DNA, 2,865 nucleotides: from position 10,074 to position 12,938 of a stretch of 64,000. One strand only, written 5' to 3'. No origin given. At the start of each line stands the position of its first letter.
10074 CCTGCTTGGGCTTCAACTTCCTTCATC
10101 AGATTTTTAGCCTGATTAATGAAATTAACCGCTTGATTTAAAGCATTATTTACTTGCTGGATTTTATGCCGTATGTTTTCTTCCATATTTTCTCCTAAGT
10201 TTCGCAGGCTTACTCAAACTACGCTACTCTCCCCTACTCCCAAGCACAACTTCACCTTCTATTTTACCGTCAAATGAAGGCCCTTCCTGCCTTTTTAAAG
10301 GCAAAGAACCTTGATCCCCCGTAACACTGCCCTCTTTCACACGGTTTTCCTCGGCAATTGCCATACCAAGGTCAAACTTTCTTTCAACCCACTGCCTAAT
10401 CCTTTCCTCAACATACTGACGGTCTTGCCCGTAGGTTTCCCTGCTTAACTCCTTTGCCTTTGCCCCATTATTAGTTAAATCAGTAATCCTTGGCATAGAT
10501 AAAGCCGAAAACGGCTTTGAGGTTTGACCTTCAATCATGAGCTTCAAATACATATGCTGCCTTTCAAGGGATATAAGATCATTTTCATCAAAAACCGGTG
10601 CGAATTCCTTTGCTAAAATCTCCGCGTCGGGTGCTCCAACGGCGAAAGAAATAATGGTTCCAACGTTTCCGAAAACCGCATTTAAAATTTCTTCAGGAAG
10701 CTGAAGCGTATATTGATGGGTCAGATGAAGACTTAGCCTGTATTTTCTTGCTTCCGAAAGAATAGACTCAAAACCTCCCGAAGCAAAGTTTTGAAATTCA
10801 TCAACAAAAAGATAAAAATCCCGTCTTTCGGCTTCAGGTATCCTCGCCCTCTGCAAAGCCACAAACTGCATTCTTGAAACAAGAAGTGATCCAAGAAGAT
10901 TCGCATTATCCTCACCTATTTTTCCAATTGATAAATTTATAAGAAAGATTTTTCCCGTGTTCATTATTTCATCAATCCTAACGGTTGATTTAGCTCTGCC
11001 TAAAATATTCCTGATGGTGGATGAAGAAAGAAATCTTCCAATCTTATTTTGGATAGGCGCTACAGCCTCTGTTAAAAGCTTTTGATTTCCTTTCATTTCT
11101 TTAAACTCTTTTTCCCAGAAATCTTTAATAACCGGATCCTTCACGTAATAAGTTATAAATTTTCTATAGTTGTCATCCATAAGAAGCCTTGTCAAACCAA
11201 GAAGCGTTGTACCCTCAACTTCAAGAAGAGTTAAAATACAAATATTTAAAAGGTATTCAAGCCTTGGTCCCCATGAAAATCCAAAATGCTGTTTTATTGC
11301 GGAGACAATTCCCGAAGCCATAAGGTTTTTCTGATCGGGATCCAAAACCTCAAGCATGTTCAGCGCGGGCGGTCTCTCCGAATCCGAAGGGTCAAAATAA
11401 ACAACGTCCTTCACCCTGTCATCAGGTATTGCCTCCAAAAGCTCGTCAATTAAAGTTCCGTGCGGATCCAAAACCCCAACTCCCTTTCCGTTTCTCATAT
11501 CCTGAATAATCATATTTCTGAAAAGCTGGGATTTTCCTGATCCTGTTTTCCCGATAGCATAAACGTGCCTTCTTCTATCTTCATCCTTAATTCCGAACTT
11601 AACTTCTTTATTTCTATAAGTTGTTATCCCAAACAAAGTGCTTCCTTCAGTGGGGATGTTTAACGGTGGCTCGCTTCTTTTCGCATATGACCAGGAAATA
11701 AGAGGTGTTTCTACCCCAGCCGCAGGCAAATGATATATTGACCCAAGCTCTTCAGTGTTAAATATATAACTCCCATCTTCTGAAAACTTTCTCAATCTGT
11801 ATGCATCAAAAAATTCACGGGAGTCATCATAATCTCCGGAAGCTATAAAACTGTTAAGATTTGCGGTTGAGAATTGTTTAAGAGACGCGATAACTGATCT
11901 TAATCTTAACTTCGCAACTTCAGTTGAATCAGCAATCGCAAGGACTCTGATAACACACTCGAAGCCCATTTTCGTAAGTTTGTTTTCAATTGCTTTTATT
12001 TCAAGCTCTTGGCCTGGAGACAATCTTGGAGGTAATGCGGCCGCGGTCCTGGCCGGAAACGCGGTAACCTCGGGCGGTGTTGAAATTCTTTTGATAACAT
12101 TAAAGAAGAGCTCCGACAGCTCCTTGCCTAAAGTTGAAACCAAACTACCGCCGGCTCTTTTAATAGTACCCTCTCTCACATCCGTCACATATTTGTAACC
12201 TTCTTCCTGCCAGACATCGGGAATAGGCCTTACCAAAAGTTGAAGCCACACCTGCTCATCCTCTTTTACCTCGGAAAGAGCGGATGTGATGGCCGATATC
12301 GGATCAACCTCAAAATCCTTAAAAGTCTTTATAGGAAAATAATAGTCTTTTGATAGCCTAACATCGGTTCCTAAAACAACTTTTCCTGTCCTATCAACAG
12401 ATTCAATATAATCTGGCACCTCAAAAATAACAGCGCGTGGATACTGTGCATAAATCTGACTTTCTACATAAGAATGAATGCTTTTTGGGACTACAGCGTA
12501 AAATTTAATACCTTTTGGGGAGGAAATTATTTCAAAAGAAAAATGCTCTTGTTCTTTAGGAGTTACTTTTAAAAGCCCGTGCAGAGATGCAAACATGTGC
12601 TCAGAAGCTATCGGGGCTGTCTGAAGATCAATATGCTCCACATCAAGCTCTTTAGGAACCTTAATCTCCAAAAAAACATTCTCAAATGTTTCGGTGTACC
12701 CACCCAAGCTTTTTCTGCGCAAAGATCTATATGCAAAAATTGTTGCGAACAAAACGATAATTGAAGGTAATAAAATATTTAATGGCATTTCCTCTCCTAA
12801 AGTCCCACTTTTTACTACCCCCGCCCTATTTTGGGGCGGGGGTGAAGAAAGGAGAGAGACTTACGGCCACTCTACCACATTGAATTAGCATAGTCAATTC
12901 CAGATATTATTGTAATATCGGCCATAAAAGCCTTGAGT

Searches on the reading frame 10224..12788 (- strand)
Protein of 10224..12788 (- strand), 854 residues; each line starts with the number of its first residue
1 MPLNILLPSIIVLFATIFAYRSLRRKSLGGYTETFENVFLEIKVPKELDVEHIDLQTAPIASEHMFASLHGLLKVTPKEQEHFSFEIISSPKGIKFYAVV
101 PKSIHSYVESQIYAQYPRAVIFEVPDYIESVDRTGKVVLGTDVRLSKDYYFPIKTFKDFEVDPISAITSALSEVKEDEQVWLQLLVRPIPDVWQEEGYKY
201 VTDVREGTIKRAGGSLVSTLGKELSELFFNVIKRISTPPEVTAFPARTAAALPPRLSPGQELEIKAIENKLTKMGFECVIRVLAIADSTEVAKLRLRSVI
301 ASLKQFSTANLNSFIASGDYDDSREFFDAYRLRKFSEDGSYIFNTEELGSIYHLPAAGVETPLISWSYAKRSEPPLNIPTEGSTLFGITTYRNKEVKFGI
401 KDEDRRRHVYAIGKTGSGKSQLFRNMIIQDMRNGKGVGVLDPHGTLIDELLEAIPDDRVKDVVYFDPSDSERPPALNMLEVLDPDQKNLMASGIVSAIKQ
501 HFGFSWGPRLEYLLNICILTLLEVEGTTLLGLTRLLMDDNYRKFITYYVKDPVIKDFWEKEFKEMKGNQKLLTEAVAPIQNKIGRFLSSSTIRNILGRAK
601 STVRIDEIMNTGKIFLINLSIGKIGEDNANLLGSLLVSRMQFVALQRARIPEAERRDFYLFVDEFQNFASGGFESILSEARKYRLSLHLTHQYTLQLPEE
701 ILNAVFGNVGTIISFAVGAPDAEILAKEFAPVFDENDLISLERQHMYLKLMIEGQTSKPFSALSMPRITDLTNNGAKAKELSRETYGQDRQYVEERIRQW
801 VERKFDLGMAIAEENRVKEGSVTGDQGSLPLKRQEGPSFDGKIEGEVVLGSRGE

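Call 76: search_protein_families(library=pfam, proteins=[window:10224-12788:-], max_evalue=0.001)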
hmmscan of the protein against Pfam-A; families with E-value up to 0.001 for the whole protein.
window:10224-12788:- (854 aa): 2 families
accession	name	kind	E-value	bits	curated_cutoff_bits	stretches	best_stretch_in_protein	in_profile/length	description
PF10412.15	TrwB_AAD_bind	-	2.7e-07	30.3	20.5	1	403-698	12-287/387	Type IV secretion-system coupling protein DNA-binding domain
PF01935.23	DUF87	-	9.8e-07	29.5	23.2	1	396-634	14-214/220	Helicase HerA, central domain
